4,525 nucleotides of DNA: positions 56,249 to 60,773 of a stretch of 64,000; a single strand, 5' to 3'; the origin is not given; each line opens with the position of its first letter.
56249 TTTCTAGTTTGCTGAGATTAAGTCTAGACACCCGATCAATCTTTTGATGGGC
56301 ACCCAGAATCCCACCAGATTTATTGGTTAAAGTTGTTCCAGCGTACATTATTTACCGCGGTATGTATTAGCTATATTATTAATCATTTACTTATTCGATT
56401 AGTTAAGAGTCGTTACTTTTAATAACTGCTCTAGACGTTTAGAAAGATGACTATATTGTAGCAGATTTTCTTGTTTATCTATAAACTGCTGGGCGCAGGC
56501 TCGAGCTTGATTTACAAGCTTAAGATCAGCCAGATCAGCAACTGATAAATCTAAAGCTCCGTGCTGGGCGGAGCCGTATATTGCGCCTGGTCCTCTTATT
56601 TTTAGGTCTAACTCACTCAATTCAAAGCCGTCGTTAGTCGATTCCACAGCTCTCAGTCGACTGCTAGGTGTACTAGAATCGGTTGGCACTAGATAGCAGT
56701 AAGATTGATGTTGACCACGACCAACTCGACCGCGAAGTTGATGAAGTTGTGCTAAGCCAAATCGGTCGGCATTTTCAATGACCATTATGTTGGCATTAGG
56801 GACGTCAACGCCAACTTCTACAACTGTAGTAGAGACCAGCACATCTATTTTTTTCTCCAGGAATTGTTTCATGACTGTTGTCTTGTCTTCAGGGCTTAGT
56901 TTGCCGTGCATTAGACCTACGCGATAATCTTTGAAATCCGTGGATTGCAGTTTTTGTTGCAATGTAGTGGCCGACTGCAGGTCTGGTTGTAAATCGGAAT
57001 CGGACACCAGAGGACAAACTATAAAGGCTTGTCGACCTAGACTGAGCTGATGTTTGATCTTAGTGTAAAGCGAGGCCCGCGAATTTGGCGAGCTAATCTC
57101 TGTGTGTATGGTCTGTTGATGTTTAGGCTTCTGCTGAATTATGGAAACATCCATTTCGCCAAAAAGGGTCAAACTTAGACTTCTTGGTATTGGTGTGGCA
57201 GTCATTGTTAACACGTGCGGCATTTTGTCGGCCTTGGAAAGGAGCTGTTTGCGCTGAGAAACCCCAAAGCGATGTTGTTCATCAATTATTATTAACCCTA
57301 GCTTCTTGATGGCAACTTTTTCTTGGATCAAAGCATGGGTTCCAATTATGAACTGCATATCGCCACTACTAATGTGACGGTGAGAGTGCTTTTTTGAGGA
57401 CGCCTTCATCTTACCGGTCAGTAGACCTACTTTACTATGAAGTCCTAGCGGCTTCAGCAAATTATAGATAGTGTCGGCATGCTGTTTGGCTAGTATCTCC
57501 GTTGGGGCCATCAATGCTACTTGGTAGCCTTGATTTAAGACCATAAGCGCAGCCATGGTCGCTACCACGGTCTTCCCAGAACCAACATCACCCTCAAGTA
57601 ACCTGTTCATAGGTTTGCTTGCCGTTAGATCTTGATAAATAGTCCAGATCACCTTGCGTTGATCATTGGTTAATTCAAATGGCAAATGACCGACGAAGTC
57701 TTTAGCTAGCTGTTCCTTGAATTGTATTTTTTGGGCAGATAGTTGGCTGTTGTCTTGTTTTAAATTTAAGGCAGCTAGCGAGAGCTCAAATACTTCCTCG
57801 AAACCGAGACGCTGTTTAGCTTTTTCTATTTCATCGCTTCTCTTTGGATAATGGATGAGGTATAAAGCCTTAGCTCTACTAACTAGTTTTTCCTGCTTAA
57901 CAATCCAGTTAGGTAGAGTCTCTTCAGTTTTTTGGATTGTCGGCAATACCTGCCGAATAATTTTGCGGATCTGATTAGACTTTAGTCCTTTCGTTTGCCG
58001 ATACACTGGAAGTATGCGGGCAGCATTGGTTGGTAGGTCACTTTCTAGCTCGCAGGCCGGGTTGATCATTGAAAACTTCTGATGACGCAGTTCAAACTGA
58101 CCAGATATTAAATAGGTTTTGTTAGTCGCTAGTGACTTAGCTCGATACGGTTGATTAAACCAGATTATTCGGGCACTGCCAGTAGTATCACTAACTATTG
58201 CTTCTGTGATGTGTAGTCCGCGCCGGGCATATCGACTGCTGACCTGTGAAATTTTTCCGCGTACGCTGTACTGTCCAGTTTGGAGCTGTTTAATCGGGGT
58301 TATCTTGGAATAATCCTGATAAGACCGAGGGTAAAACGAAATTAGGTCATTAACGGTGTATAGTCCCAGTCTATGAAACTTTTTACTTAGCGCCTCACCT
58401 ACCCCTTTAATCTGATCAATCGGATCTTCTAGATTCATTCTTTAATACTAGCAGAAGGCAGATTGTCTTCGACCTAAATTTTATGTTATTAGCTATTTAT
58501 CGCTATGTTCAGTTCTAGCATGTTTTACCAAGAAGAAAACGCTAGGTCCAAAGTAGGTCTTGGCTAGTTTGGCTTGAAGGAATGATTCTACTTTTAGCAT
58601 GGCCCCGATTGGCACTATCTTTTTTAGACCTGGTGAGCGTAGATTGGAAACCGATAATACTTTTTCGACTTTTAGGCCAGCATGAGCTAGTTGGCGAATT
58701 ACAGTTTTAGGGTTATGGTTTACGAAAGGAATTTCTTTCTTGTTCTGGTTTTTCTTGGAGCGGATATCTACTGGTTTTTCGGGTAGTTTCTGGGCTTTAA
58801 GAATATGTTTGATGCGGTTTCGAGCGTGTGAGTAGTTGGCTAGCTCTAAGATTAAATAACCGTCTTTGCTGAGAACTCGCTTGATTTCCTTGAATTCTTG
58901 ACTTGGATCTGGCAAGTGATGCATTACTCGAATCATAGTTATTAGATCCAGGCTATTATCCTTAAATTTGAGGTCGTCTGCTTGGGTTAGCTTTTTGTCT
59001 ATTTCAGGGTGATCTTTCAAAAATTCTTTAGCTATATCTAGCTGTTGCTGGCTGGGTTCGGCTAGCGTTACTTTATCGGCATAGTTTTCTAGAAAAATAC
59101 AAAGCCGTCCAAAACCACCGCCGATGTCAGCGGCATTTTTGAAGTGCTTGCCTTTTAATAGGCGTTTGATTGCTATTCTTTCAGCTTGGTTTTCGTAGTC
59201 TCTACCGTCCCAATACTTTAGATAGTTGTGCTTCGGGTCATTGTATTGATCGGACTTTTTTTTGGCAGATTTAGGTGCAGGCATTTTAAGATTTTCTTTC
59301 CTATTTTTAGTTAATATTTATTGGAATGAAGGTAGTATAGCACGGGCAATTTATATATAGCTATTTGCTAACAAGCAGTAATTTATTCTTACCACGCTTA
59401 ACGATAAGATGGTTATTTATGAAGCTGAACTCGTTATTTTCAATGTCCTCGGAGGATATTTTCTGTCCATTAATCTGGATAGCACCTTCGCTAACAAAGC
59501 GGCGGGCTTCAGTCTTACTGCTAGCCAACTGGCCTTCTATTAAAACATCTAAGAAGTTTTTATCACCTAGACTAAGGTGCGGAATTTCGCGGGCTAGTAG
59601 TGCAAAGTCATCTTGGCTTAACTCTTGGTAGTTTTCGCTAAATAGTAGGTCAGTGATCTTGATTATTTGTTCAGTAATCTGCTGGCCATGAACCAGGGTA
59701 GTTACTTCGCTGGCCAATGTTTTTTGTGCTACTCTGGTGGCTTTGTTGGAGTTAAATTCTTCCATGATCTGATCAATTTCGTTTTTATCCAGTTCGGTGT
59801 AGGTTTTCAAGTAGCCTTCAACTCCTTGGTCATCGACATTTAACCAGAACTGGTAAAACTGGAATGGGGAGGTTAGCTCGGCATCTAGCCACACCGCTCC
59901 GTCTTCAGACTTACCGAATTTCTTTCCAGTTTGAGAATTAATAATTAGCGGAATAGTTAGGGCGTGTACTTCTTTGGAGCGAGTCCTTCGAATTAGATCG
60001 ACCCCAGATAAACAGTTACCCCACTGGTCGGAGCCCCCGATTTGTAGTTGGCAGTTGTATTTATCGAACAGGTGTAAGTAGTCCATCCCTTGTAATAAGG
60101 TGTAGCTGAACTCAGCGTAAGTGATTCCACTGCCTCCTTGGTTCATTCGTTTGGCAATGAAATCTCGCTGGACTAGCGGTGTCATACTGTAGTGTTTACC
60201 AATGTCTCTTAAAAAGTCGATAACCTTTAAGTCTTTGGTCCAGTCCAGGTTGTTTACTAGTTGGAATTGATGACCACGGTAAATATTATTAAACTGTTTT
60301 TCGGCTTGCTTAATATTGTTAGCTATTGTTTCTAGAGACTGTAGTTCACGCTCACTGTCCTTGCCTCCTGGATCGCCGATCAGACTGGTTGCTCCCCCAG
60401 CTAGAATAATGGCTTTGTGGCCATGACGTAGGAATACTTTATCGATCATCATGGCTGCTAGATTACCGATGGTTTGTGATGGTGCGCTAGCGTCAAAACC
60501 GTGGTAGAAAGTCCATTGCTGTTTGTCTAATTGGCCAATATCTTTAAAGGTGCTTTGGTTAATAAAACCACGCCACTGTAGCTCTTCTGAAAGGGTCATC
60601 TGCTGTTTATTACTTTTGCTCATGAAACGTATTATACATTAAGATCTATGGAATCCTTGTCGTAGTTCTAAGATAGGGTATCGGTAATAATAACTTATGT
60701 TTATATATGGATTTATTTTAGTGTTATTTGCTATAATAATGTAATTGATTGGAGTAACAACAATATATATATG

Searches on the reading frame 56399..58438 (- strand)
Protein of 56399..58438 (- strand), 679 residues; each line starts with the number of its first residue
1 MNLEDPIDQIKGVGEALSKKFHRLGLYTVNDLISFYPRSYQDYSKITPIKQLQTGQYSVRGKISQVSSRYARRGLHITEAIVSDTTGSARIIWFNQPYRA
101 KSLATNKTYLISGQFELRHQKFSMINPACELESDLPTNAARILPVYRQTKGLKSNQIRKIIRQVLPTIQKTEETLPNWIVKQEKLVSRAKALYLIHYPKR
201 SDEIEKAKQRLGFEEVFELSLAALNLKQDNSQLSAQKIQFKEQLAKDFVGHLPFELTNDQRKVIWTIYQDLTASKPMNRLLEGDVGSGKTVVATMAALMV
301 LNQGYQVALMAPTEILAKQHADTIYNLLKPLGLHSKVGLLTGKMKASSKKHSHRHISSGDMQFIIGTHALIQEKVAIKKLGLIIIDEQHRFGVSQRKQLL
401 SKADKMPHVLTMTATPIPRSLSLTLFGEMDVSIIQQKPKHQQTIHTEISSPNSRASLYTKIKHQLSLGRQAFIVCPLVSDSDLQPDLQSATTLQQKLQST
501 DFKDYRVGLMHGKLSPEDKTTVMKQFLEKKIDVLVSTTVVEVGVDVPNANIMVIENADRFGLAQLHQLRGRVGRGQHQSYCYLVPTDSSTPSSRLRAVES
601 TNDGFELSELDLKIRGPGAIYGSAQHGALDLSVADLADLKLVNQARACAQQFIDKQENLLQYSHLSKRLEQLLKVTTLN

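Call 87: search_protein_families(library=pfam, proteins=[window:56399-58438:-], max_evalue=0.0001)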
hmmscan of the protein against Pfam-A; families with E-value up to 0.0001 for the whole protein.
window:56399-58438:- (679 aa): 8 families
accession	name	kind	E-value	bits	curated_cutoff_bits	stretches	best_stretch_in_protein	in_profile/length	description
PF17191.10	RecG_wedge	-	2.9e-30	105.5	23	1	6-167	1-161/162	RecG wedge domain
PF00270.35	DEAD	-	6.8e-23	81.7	26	1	258-419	2-162/167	DEAD/DEAH box helicase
PF00271.37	Helicase_C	-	6.9e-22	78.2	23.5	1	466-574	13-108/110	Helicase conserved C-terminal domain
PF19833.4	RecG_dom3_C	-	1e-13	51.6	26.8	1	601-675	1-79/87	ATP-dependent DNA helicase RecG, domain 3, C-terminal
PF04851.21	ResIII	-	1.4e-13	51.5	22.5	1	255-416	3-162/164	Type III restriction enzyme, res subunit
PF13604.12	AAA_30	-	3.7e-08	33.8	27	1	267-405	9-114/191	AAA domain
PF22590.2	Cas3-like_C_2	-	9.1e-06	26.4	27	1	488-576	13-105/106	CRISPR-associated nuclease/helicase Cas3, C-terminal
PF07517.20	SecA_DEAD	-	2.2e-05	24.3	24.6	1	280-353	94-165/290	SecA DEAD-like domain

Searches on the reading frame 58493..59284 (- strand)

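Call 87: search_protein_families(library=pfam, proteins=[window:58493-59284:-], max_evalue=0.0001)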
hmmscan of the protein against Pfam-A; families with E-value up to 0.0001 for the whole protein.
window:58493-59284:- (263 aa): 7 families
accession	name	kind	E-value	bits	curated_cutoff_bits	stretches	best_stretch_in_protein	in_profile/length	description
PF08241.18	Methyltransf_11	-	4.6e-19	69.3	21.2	1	53-146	2-95/95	Methyltransferase domain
PF13489.12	Methyltransf_23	-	3.3e-15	56.6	27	1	39-206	13-161/164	Methyltransferase domain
PF13649.12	Methyltransf_25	-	1.4e-14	54.9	27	1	52-142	2-97/97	Methyltransferase domain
PF08242.18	Methyltransf_12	-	2.6e-13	51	30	1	53-144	2-98/98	Methyltransferase domain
PF13847.12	Methyltransf_31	-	3e-10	40.4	27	1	51-166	7-127/145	Methyltransferase domain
PF01209.24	Ubie_methyltran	-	2.9e-06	27.3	20.1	1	39-148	39-154/233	ubiE/COQ5 methyltransferase family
PF05891.18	Methyltransf_PK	-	1.5e-05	25.1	27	1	35-147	43-160/218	AdoMet dependent proline di-methyltransferase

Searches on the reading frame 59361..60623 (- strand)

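Call 87: search_protein_families(library=pfam, proteins=[window:59361-60623:-], max_evalue=0.0001)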
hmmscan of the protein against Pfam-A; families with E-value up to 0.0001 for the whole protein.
window:59361-60623:- (420 aa): 3 families
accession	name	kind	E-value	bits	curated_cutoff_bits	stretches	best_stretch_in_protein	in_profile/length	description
PF00579.31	tRNA-synt_1b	-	9.4e-67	225.8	21.1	1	35-328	4-291/292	tRNA synthetases class I (W and Y)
PF22421.1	SYY_C-terminal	-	5.3e-14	52.3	27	1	343-418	5-83/83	Tyrosine--tRNA ligase SYY-like C-terminal domain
PF01479.30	S4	-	4.9e-05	23.4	22.8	1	366-390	12-36/48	S4 domain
